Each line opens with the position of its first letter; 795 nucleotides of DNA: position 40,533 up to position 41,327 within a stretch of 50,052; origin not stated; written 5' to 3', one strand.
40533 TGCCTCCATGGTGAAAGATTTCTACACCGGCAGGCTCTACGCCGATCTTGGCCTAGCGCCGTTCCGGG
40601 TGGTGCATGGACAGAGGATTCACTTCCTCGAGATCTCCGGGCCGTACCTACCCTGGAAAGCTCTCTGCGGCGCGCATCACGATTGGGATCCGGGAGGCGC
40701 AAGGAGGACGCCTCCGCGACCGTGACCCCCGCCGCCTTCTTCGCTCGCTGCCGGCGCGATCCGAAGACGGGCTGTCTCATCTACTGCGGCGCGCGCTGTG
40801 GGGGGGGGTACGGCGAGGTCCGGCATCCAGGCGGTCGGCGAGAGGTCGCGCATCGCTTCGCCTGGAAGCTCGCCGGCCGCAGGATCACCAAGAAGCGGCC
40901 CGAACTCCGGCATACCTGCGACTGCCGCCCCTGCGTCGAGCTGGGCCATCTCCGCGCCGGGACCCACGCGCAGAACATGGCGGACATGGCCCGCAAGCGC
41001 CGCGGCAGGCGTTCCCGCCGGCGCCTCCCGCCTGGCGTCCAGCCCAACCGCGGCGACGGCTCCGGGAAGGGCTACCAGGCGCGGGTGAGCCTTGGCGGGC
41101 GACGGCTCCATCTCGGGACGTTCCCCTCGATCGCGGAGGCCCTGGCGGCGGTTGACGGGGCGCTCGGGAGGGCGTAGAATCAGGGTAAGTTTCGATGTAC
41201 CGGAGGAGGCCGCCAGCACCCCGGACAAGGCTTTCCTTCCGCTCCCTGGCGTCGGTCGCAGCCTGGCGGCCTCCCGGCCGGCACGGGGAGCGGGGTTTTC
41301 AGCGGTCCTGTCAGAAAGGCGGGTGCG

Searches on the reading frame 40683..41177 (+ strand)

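Call 83: search_protein_families(library=phrogs, proteins=[window:40683-41177:+], max_evalue=0.001)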
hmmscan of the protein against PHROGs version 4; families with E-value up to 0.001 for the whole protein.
window:40683-41177:+ (164 aa): 9 families
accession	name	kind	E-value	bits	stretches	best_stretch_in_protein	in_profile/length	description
phrog_3593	-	DNA, RNA and nucleotide metabolism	1.4e-19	71.7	1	7-159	47-191/210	HNH endonuclease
phrog_1872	-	DNA, RNA and nucleotide metabolism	3.6e-18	67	1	21-114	25-121/166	endonuclease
phrog_826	-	DNA, RNA and nucleotide metabolism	2.1e-16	61.3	1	12-108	67-161/281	HNH endonuclease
phrog_6254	-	DNA, RNA and nucleotide metabolism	6.3e-16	60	1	26-112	9-96/154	HNH endonuclease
phrog_99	-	DNA, RNA and nucleotide metabolism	2.8e-14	54.6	1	25-158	120-253/383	HNH endonuclease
phrog_59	-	DNA, RNA and nucleotide metabolism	5.3e-09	36.9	1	22-144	157-246/423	HNH endonuclease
phrog_1492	-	DNA, RNA and nucleotide metabolism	2.4e-05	24.7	1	60-113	119-170/414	HNH endonuclease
phrog_24751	-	DNA, RNA and nucleotide metabolism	2.5e-05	25.4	1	129-160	21-52/65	HNH endonuclease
phrog_4842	-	DNA, RNA and nucleotide metabolism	6.7e-05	23.7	1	19-95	67-140/154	HNH endonuclease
